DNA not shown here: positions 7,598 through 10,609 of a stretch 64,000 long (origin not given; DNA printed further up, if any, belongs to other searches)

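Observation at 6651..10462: Membrane-anchored DEAH-box SF2 helicase with unknown partner: candidate undescribed defence or DNA-surveillance module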

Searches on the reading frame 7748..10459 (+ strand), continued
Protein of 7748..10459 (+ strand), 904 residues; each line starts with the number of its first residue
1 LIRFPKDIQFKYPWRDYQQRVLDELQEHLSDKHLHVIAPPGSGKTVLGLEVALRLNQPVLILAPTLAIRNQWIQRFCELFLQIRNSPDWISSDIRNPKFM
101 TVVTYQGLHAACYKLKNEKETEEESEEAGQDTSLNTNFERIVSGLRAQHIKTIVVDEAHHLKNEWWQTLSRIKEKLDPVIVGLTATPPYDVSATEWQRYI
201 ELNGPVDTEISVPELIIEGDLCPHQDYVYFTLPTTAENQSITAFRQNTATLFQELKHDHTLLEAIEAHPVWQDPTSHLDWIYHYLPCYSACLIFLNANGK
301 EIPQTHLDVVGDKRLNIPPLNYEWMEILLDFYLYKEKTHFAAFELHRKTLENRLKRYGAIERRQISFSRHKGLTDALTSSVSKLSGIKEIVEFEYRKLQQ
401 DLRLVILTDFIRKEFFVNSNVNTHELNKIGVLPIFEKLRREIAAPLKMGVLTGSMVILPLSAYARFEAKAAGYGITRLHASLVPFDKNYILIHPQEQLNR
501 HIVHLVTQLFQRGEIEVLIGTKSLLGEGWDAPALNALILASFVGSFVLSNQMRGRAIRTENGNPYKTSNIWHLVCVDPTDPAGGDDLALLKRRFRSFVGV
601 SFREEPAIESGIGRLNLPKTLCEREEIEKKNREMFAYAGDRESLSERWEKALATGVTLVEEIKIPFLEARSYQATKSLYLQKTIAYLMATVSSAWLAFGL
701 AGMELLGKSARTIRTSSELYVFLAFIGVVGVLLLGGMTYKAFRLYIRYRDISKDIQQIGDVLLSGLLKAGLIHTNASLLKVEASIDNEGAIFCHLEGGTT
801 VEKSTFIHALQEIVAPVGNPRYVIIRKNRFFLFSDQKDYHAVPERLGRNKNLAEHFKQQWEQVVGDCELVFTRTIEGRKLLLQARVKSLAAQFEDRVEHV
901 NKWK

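Call 79: search_protein_families(library=ncbifam, proteins=[L002:275-1114:-, L001:6951-7715:-, L001:7916-8242:+, L001:8238-8996:+, L001:9153-9821:+], max_evalue=0.01)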
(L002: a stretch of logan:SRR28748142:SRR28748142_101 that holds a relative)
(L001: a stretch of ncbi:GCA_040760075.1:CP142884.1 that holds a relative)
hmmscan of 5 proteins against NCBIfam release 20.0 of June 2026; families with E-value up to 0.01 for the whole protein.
L002:275-1114:- (279 aa): 13 families
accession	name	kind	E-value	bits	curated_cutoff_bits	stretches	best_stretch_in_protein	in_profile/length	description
NF040815.2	recomb_XerA_Arch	equivalog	1.9e-48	165.3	220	1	33-270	1-235/263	site-specific tyrosine recombinase/integron integrase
TIGR02249.1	integrase_gron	subfamily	3.1e-42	145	265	2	31-210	1-179/315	integron integrase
TIGR02225.1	recomb_XerD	equivalog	2.5e-41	141.9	329.6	1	35-270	3-255/290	site-specific tyrosine recombinase XerD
TIGR02224.1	recomb_XerC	equivalog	3e-40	138.4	335.15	1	40-269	8-257/295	tyrosine recombinase XerC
NF001399.0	PRK00283.1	subfamily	8.3e-38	130.3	279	1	29-270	6-264/300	tyrosine recombinase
NF011946.0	PRK15417.1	equivalog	3.3e-24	85.7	435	2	23-207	8-191/337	integron integrase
NF002331.0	PRK01287.1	subfamily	1.6e-23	83.3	371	1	123-270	132-293/365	site-specific tyrosine recombinase XerC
NF003462.0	PRK05084.1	equivalog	2.5e-11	42.9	267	1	148-265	196-320/360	tyrosine recombinase XerS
NF007370.0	PRK09870.1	subfamily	9.5e-09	35.2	221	1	130-274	11-164/200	tyrosine-type DNA invertase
NF007371.0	PRK09871.1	subfamily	4.7e-08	32.8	222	1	150-274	29-159/198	tyrosine-type DNA invertase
NF002685.0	PRK02436.1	equivalog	7.1e-08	32.6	178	1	133-268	98-225/245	site-specific tyrosine recombinase XerD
NF040693.1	recomb_GmtY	equivalog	3e-05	23.5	340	1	120-183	193-259/441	gamma-mobile-trio recombinase GmtY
NF011556.0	PRK14981.2-2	equivalog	0.0011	18.8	182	1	107-169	39-94/124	DNA-directed RNA polymerase subunit F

L001:6951-7715:- (254 aa): 13 families
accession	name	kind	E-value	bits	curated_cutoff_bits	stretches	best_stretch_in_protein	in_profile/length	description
NF040815.2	recomb_XerA_Arch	equivalog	1.5e-48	165.7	220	1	8-245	1-235/263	site-specific tyrosine recombinase/integron integrase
TIGR02249.1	integrase_gron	subfamily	2.1e-42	145.6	265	2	6-185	1-179/315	integron integrase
TIGR02225.1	recomb_XerD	equivalog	1.9e-41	142.3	329.6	1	10-245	3-255/290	site-specific tyrosine recombinase XerD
TIGR02224.1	recomb_XerC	equivalog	2.2e-40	138.9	335.15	1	15-244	8-257/295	tyrosine recombinase XerC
NF001399.0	PRK00283.1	subfamily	8.1e-38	130.3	279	1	6-245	8-264/300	tyrosine recombinase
NF011946.0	PRK15417.1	equivalog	1.1e-23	83.9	435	2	5-182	15-191/337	integron integrase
NF002331.0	PRK01287.1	subfamily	1.3e-23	83.5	371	1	98-245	132-293/365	site-specific tyrosine recombinase XerC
NF003462.0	PRK05084.1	equivalog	2.3e-11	43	267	1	123-240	196-320/360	tyrosine recombinase XerS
NF007370.0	PRK09870.1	subfamily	7.8e-09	35.4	221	1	105-249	11-164/200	tyrosine-type DNA invertase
NF007371.0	PRK09871.1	subfamily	3.7e-08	33.1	222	1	125-249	29-159/198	tyrosine-type DNA invertase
NF002685.0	PRK02436.1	equivalog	6.1e-08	32.8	178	1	108-243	98-225/245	site-specific tyrosine recombinase XerD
NF040693.1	recomb_GmtY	equivalog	2.4e-05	23.8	340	1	95-158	193-259/441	gamma-mobile-trio recombinase GmtY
NF011556.0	PRK14981.2-2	equivalog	0.0021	17.9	182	1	82-144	39-94/124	DNA-directed RNA polymerase subunit F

L001:7916-8242:+ (109 aa): 0 families

L001:8238-8996:+ (253 aa): 0 families

L001:9153-9821:+ (223 aa): 2 families
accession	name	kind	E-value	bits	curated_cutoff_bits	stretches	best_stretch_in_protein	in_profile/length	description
NF002150.0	PRK00982.1-4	subfamily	2.1e-05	24.7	66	0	12-50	40-78/80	acyl carrier protein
NF002148.0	PRK00982.1-2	subfamily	0.0047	16.7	71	0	11-50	38-77/79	acyl carrier protein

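Call 95: search_protein_families(library=pfam, proteins=[L018:741-1799:+, L018:2559-3224:+, L018:4211-4903:+, L018:4863-5261:+, L018:5556-6011:+, L018:6014-6553:+, L018:7202-7642:+, L018:7850-8992:+, L018:8962-9774:+, L018:13205-14026:+], max_evalue=0.001)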
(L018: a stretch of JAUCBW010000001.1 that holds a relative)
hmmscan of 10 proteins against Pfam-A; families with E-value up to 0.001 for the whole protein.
L018:741-1799:+ (353 aa): 1 family
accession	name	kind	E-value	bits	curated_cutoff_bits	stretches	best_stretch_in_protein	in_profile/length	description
PF18928.5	DUF5677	-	4.5e-15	56.5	27.1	1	116-267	5-162/166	Family of unknown function (DUF5677)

L018:2559-3224:+ (222 aa): 0 families

L018:4211-4903:+ (231 aa): 1 family
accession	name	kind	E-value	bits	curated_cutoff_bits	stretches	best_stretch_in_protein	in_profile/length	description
PF02517.21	Rce1-like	-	3.8e-14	53.2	22.4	1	91-183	5-93/93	Type II CAAX prenyl endopeptidase Rce1-like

L018:4863-5261:+ (133 aa): 3 families
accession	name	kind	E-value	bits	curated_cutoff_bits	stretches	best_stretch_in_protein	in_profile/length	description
PF12681.13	Glyoxalase_2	-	1.3e-13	51.3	30.1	1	8-130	3-117/118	Glyoxalase-like domain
PF00903.31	Glyoxalase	-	5.5e-08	33.7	20.6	1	9-126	5-121/121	Glyoxalase/Bleomycin resistance protein/Dioxygenase superfamily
PF18029.7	Glyoxalase_6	-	0.00077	20.5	23.6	0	13-122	6-101/106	Glyoxalase-like domain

L018:5556-6011:+ (152 aa): 0 families

L018:6014-6553:+ (180 aa): 1 family
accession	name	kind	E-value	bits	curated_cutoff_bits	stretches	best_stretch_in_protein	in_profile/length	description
PF20600.3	ExoX-like_C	-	2.6e-13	49.5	26.5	1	112-141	1-30/30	Exodeoxyribonuclease X-like C-terminal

L018:7202-7642:+ (147 aa): 1 family
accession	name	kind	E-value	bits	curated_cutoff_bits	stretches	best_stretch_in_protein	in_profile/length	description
PF11680.14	DUF3276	-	6.1e-15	55.9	23.1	1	3-80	9-91/131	Protein of unknown function (DUF3276)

L018:7850-8992:+ (381 aa): 1 family
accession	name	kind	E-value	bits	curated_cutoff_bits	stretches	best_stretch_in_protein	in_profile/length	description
PF03235.19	GmrSD_N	-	1.1e-28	101.1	33.2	1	31-183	3-198/199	GmrSD restriction endonuclease, N-terminal domain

L018:8962-9774:+ (271 aa): 2 families
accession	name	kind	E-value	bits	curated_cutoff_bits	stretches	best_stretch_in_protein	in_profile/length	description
PF18735.6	HEPN_RiboL-PSP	-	2.9e-15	57.1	28.4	1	14-258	3-190/191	RiboL-PSP-HEPN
PF18737.6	HEPN_MAE_28990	-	0.00011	23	26.8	1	14-254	9-199/211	MAE_28990/MAE_18760-like HEPN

L018:13205-14026:+ (274 aa): 4 families
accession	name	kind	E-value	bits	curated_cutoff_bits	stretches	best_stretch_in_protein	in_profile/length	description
PF13340.11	DUF4096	-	1.2e-11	45.2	34.3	1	14-82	9-74/76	Putative transposase of IS4/5 family (DUF4096)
PF13586.12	DDE_Tnp_1_2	-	2e-08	35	29.2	1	180-267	2-86/86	Transposase DDE domain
PF13359.12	DDE_Tnp_4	-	8.3e-08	32.4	24.8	1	114-248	17-140/158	DDE superfamily endonuclease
PF01609.27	DDE_Tnp_1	-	2.3e-06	28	23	1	102-246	9-181/200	Transposase DDE domain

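Call 96: search_protein_families(library=pfam, proteins=[L065:7897-8337:+, L065:8504-9085:+, L065:9261-9806:+, L065:12943-13533:+, L065:13713-14234:+, L053:3745-4341:+, L053:4653-5837:+, L053:6535-8133:+, L053:8165-8869:+, L053:8912-9478:+], max_evalue=0.001)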
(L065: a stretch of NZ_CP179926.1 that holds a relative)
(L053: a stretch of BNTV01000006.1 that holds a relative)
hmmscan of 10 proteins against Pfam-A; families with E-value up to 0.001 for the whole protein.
L065:7897-8337:+ (147 aa): 0 families

L065:8504-9085:+ (194 aa): 0 families

L065:9261-9806:+ (182 aa): 0 families

L065:12943-13533:+ (197 aa): 1 family
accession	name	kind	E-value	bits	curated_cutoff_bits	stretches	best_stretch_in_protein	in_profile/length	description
PF14024.11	DUF4240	-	2.5e-36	125.2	27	1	29-154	1-129/129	Protein of unknown function (DUF4240)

L065:13713-14234:+ (174 aa): 0 families

L053:3745-4341:+ (199 aa): 0 families

L053:4653-5837:+ (395 aa): 1 family
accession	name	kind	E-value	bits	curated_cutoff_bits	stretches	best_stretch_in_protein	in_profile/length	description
PF13173.12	AAA_14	-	1.1e-27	97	27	1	31-154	2-129/129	AAA domain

L053:6535-8133:+ (533 aa): 4 families
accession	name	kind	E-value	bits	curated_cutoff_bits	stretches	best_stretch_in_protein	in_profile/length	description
PF13749.12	HATPase_c_4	-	1.8e-15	57.2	26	1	322-404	3-84/89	Putative ATP-dependent DNA helicase recG C-terminal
PF04326.19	SLFN_AlbA_2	-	2.5e-13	51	25.3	1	17-145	1-117/118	Schlafen, AlbA_2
PF13412.12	HTH_24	-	1.2e-05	25.2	21.9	1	471-512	7-48/48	Winged helix-turn-helix DNA-binding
PF08279.18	HTH_11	-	0.00051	20.3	25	0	470-511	3-46/55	HTH domain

L053:8165-8869:+ (235 aa): 0 families

L053:8912-9478:+ (189 aa): 1 family
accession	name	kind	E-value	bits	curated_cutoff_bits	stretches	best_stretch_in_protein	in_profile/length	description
PF00929.31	RNase_T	-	4.4e-14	53.8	24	1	3-180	1-164/164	Exonuclease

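Call 107: search_protein_families(library=padloc, alignment_id=A6, max_evalue=0.00001)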
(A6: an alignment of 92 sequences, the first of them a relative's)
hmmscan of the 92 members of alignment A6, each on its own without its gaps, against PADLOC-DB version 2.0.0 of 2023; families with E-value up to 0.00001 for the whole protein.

A. member 1, L001:159-482:- (108 aa): 0 families

B. families by the number of members that match (of 92 scanned): 50 families (the first 25 are shown)
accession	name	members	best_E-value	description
PDLC04134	mad2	4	4.9e-40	mads_2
PDLC03021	MTase_I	1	6e-134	Type I methyltransferase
PDLC04908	PDC-S10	1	7.1e-78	-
PDLC03026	MTase_I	1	1.2e-62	Type I methyltransferase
PDLC03025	MTase_I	1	1.3e-52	Type I methyltransferase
PDLC03963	SoFic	1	3.3e-46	-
PDLC03318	MTase_II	1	9.7e-42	Type II methyltransferase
PDLC03034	MTase_I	1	2.2e-33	Type I methyltransferase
PDLC03031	MTase_I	1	1.5e-32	Type I methyltransferase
PDLC03022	MTase_I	1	1.2e-30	Type I methyltransferase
PDLC03027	MTase_I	1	1.2e-26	Type I methyltransferase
PDLC03018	MTase_I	1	2.6e-26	Type I methyltransferase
PDLC03030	MTase_I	1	1.2e-23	Type I methyltransferase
PDLC03036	MTase_I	1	4.7e-23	Type I methyltransferase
PDLC03033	MTase_I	1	9.2e-22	Type I methyltransferase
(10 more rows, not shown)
